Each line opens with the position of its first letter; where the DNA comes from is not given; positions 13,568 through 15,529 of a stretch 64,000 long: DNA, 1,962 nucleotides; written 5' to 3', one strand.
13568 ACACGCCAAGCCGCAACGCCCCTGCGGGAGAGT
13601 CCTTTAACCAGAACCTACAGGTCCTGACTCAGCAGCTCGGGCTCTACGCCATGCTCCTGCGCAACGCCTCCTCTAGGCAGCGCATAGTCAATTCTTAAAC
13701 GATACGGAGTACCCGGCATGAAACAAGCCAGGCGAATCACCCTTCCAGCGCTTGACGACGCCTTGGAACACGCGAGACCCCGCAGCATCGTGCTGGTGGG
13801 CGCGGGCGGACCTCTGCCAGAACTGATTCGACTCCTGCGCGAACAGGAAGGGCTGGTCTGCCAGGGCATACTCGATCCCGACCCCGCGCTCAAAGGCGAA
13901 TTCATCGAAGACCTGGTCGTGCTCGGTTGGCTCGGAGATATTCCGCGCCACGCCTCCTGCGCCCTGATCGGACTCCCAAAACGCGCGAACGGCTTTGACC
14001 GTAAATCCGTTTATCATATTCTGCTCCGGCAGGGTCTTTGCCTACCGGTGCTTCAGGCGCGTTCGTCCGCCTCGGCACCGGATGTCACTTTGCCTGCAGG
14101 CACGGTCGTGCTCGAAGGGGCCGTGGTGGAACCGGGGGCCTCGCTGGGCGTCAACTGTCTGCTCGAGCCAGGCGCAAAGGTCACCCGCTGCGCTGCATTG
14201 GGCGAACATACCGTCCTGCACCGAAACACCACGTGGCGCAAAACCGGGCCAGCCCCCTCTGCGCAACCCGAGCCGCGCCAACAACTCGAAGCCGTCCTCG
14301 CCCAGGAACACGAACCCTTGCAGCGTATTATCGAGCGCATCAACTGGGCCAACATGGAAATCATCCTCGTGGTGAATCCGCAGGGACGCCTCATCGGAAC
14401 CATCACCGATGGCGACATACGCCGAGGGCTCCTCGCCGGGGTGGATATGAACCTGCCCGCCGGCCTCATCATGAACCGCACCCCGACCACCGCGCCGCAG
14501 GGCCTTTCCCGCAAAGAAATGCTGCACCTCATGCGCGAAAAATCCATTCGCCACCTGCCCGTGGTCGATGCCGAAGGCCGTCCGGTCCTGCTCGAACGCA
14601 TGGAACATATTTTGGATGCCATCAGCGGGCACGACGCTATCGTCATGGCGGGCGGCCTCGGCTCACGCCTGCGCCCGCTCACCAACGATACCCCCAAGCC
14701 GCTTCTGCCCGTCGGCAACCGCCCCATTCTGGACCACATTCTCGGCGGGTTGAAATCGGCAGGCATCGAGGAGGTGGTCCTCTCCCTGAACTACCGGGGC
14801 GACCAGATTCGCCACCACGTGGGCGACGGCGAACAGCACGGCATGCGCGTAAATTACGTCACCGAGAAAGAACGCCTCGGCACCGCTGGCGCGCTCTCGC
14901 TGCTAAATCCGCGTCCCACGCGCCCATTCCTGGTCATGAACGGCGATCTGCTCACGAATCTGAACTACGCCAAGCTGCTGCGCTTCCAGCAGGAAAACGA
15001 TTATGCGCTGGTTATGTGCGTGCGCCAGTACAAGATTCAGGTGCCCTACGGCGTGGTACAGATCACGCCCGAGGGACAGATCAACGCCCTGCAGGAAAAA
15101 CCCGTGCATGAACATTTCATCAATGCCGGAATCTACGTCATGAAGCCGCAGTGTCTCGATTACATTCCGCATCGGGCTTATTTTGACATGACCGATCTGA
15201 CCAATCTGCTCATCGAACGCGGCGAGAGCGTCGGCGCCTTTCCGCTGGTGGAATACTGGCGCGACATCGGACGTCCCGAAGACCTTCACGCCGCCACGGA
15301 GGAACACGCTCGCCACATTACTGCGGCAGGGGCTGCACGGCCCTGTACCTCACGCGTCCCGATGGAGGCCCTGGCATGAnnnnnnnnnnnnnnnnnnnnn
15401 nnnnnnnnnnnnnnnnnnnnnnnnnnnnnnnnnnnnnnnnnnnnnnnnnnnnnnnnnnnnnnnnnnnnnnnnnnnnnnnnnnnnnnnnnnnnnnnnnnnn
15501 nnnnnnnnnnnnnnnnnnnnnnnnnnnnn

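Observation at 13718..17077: Compact flagellin-glycosylation-like module directly downstream of flgK, featuring an unusual tri-domain fusion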

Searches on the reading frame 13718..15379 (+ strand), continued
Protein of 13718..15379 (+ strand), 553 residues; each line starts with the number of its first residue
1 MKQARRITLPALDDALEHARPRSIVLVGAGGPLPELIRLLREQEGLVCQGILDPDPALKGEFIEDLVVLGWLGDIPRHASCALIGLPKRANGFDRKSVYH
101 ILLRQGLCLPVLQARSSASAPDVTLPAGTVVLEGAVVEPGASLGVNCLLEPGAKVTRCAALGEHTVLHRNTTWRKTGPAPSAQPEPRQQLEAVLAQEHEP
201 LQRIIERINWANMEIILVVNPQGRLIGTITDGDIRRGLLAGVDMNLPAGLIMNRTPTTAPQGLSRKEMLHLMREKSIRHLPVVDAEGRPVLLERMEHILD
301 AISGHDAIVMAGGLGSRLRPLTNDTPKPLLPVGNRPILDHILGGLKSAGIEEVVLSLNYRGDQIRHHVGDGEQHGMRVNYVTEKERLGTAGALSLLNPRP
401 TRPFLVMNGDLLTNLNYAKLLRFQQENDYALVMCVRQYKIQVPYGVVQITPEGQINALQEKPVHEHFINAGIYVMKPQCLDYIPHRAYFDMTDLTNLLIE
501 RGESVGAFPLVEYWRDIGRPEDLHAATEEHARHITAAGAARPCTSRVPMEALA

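Call 73: search_protein_families(library=ncbifam, proteins=[L018:10092-11102:+, L018:8684-8965:+, L010:9734-9895:+, L017:9001-10050:+, L017:2116-3105:+, L001:13351-14535:+], max_evalue=0.01)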
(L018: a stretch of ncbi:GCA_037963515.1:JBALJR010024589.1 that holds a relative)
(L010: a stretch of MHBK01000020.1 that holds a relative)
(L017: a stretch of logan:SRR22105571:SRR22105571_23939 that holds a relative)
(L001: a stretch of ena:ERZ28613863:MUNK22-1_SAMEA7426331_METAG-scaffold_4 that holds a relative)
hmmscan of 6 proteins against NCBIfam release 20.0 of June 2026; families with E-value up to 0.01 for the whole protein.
L018:10092-11102:+ (337 aa): 9 families
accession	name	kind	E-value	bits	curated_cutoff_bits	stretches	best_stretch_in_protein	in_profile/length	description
TIGR02550.1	flagell_flgL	equivalog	6.4e-30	104.8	127.2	2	14-205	7-195/387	flagellar hook-associated protein FlgL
NF005187.0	PRK06663.1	equivalog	2.7e-19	69.2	337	2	17-194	15-200/419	flagellar hook-associated protein 3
NF009361.0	PRK12717.1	equivalog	1e-09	37.5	407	1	12-197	6-188/524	flagellar hook-associated protein 3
NF005980.0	PRK08073.1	equivalog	1.1e-08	34.7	291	1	15-170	13-165/287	flagellar hook-associated protein 3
NF006489.0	PRK08913.1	equivalog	8.2e-08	32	217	2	256-337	221-302/303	flagellin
NF004669.0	PRK06008.1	equivalog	2.3e-07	30.5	230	1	246-337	257-348/348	flagellar hook-associated family protein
NF009362.0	PRK12718.1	equivalog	3.4e-05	23.1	602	1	27-197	24-188/510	flagellar hook-associated protein FlgL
NF006265.0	PRK08412.1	equivalog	0.00017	19.9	749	1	23-193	20-179/827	flagellar hook-associated protein FlgL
NF011282.0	PRK14692.1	equivalog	0.00069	18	878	1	26-193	23-179/749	flagellar hook-associated protein FlgL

L018:8684-8965:+ (94 aa): 0 families

L010:9734-9895:+ (54 aa): 0 families

L017:9001-10050:+ (350 aa): 42 families (the best 25 are shown)
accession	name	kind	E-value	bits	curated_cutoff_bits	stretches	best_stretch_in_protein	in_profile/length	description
NF052502.1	man1P_GTase_Rv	exception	4.6e-41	140.8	440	1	125-343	4-227/352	mannose-1-phosphate guanylyltransferase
TIGR03992.1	Arch_glmU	subfamily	9.7e-41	139.9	292.1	1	124-343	3-224/393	bifunctional sugar-1-phosphate nucleotidylyltransferase/acetyltransferase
NF041313.1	UDPGP_AglF_Halo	equivalog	7.1e-35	120.5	400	1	125-344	4-232/234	UTP--glucose-1-phosphate uridylyltransferase AglF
NF045761.1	NAMPUrTaseMurU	equivalog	3.8e-34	118.5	250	1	125-344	4-225/226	N-acetylmuramate alpha-1-phosphate uridylyltransferase MurU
NF049965.1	GlMnHpPGnyltfHddC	equivalog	1.4e-30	106.6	300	1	125-342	4-217/221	D-glycero-D-manno-heptose 1-phosphate guanosyltransferase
TIGR01208.1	rmlA_long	equivalog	1.2e-26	93.4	320.25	1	125-344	3-232/353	glucose-1-phosphate thymidylyltransferase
TIGR02623.1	G1P_cyt_trans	equivalog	1.9e-23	83.2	300.25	2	124-187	3-66/255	glucose-1-phosphate cytidylyltransferase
TIGR02091.1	glgC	equivalog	2.4e-16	59.8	424.9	1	124-345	3-258/364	glucose-1-phosphate adenylyltransferase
NF041173.1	Sug_nt_acttase_Thmprot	equivalog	2.7e-16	59.5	600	1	124-344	3-225/405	bifunctional sugar-1-phosphate nucleotidylyltransferase/acetyltransferase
NF003670.0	PRK05293.1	equivalog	5e-16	58.6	470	1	125-346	8-258/382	glucose-1-phosphate adenylyltransferase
TIGR01207.1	rmlA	equivalog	1.9e-15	56.8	360.65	1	125-294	3-178/286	glucose-1-phosphate thymidylyltransferase RfbA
NF001947.0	PRK00725.1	subfamily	4.1e-13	48.9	470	1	117-281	12-196/426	glucose-1-phosphate adenylyltransferase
NF045697.1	MurNAcPUrMurU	equivalog_domain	8.5e-13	48.2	370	1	126-229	2-106/229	N-acetylmuramate alpha-1-phosphate uridylyltransferase MurU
NF012024.0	PRK15480.1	equivalog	6.6e-12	45.1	588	1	125-289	7-177/292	glucose-1-phosphate thymidylyltransferase RfbA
TIGR01173.1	glmU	equivalog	4.8e-11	42.1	366.85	1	124-296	3-177/452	bifunctional UDP-N-acetylglucosamine diphosphorylase/glucosamine-1-phosphate N-acetyltransferase GlmU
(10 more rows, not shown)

L017:2116-3105:+ (330 aa): 35 families (the best 25 are shown)
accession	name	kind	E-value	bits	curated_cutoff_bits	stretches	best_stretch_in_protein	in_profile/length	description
TIGR04180.1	EDH_00030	hypoth_equivalog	1.9e-159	529.5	475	1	4-297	1-296/297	NAD-dependent 4,6-dehydratase LegB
TIGR01181.1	dTDP_gluc_dehyt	equivalog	8e-50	169.7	365.1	1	3-316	1-313/321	dTDP-glucose 4,6-dehydratase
TIGR01179.1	galE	equivalog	4.9e-41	140.7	262.3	1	3-313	1-324/332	UDP-glucose 4-epimerase GalE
TIGR03466.1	HpnA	hypoth_equivalog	8e-32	110.4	367.65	1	3-258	2-247/327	hopanoid-associated sugar epimerase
TIGR02622.1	CDP_4_6_dhtase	equivalog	2.7e-31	109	278.45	1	2-316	5-332/352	CDP-glucose 4,6-dehydratase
NF007582.0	PRK10217.1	equivalog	6.3e-29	101.2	698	1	1-314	1-331/355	dTDP-glucose 4,6-dehydratase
NF007490.0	PRK10084.1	subfamily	2.7e-26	92.4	649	1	3-319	2-339/361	dTDP-glucose 4,6-dehydratase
TIGR01472.1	gmd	equivalog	1e-25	90.7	415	1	2-296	1-324/342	GDP-mannose 4,6-dehydratase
NF007956.0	PRK10675.1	subfamily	4.7e-25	88.4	394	1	3-294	2-313/338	UDP-glucose 4-epimerase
TIGR03589.1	PseB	equivalog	1.7e-22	79.8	407.75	1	2-258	5-245/324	UDP-N-acetylglucosamine 4,6-dehydratase (inverting)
NF042423.1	oxyalk_red_Shew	equivalog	4.1e-22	78.7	580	1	2-211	9-206/331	2-alkyl-3-oxoalkanoate reductase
NF042422.1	oxyalk_red_OleD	equivalog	4.5e-22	78.8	580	1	3-261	2-247/329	2-alkyl-3-oxoalkanoate reductase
NF011728.1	PRK15181.1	equivalog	4.3e-20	72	760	1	2-316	16-339/348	Vi polysaccharide biosynthesis UDP-N-acetylglucosaminuronic acid C-4 epimerase TviC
NF052578.1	StrlDmthSdmBMthl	equivalog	4.5e-19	69.4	600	1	4-240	3-229/328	sterol demethylase protein SdmB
NF047922.1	GDPFucSynFcl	equivalog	1.8e-18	67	500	1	84-316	67-303/308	GDP-L-fucose synthase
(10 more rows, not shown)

L001:13351-14535:+ (395 aa): 10 families
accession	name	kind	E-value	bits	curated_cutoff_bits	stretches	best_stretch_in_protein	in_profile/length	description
TIGR04181.1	NHT_00031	hypoth_equivalog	3.4e-116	388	420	1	4-333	1-341/359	LegC family aminotransferase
TIGR03588.1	PseC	equivalog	2.9e-79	266.7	423.5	1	23-377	21-378/380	UDP-4-amino-4,6-dideoxy-N-acetyl-beta-L-altrosamine transaminase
NF008658.2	PRK11658.1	equivalog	6.8e-61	206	631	1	4-331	5-337/379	UDP-4-amino-4-deoxy-L-arabinose aminotransferase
TIGR04427.1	PLP_DesI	equivalog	3.4e-57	194.3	650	1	19-381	38-384/390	dTDP-4-dehydro-6-deoxyglucose aminotransferase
NF008687.0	PRK11706.1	equivalog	6.4e-53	179.8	375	1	4-377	2-372/375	dTDP-4-amino-4,6-dideoxygalactose transaminase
TIGR02379.1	ECA_wecE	subfamily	1.1e-41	142.9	434.85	1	4-376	2-372/376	dTDP-4-amino-4,6-dideoxy-D-glucose transaminase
NF011936.0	PRK15407.1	equivalog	7.4e-41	140.3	423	2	30-219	62-253/440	lipopolysaccharide biosynthesis protein RfbH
NF005871.0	PRK07811.1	equivalog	0.0032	16.1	513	0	27-80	55-107/389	cystathionine gamma-synthase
TIGR01325.1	O_suc_HS_sulf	equivalog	0.0055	15.4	510.05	0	27-79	48-99/380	O-succinylhomoserine sulfhydrylase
NF005817.0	PRK07683.1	equivalog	0.0071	15.1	575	0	52-117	93-157/387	aminotransferase A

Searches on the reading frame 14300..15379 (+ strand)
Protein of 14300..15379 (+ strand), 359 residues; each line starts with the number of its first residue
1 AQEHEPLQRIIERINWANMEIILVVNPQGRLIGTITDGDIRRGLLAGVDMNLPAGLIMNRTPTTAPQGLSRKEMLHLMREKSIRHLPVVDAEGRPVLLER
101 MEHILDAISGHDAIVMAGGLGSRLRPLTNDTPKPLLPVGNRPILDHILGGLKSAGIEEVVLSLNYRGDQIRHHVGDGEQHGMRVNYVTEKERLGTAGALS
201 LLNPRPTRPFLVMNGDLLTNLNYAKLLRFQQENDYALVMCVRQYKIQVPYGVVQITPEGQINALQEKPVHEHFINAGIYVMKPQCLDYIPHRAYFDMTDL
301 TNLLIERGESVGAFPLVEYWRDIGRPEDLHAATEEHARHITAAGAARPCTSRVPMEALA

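Call 23: search_solved_structures(query=window:14300-15379:+, max_evalue=0.00001, show_alignments=1)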
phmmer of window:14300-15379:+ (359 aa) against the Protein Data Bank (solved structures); distinct sequences matched with E-value up to 0.00001: 52.
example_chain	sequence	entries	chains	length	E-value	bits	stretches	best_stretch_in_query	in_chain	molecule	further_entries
7whr_B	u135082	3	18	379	1.1e-32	116.7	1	110-329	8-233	Nucleotidyl transferase family protein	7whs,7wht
7d72_K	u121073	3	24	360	1.7e-29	106.3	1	113-329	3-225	Mannose-1-phosphate guanyltransferase beta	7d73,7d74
7x8j_A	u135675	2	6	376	2.3e-29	105.8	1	110-329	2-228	Mannose-1-phosphate guanylyltransferase 1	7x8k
8yre_D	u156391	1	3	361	5.2e-29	104.7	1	113-329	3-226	Mannose-1-phosphate guanylyltransferase 1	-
5xhw_A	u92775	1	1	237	2.8e-27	98.9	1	111-335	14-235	Putative 6-deoxy-D-mannoheptose pathway protein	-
6jq8_A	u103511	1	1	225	2.8e-27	98.9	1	111-335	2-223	Putative 6-deoxy-D-mannoheptose pathway protein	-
8x7s_B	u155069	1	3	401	2e-24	89.6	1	112-331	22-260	UTP--glucose-1-phosphate uridylyltransferase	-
4y7t_A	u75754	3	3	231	4.9e-24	88.3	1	113-227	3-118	Nucleotidyl transferase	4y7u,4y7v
8hhd_A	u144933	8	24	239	4.3e-21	78.6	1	110-330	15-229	Nucleotidyl transferase | N-acetylmuramate alpha-1-phosphate uridylyltransferase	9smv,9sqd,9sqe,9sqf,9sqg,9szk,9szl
1lvw_A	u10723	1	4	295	4.6e-16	62.1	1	113-287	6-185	glucose-1-phosphate thymidylyltransferase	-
5ify_A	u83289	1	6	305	3.5e-15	59.2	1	112-309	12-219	Glucose-1-phosphate thymidylyltransferase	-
5z09_A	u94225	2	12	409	4.8e-15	58.7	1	113-328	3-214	Dual sugar-1-phosphate nucleotidylyltransferase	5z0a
3hl3_A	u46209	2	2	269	8.6e-15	57.9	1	112-332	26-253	Glucose-1-phosphate thymidylyltransferase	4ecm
5ids_A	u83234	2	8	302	1.9e-14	56.7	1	111-330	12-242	Glucose-1-phosphate thymidylyltransferase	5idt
4arw_A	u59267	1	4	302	4.9e-14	55.4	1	112-332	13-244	GLUCOSE-1-PHOSPHATE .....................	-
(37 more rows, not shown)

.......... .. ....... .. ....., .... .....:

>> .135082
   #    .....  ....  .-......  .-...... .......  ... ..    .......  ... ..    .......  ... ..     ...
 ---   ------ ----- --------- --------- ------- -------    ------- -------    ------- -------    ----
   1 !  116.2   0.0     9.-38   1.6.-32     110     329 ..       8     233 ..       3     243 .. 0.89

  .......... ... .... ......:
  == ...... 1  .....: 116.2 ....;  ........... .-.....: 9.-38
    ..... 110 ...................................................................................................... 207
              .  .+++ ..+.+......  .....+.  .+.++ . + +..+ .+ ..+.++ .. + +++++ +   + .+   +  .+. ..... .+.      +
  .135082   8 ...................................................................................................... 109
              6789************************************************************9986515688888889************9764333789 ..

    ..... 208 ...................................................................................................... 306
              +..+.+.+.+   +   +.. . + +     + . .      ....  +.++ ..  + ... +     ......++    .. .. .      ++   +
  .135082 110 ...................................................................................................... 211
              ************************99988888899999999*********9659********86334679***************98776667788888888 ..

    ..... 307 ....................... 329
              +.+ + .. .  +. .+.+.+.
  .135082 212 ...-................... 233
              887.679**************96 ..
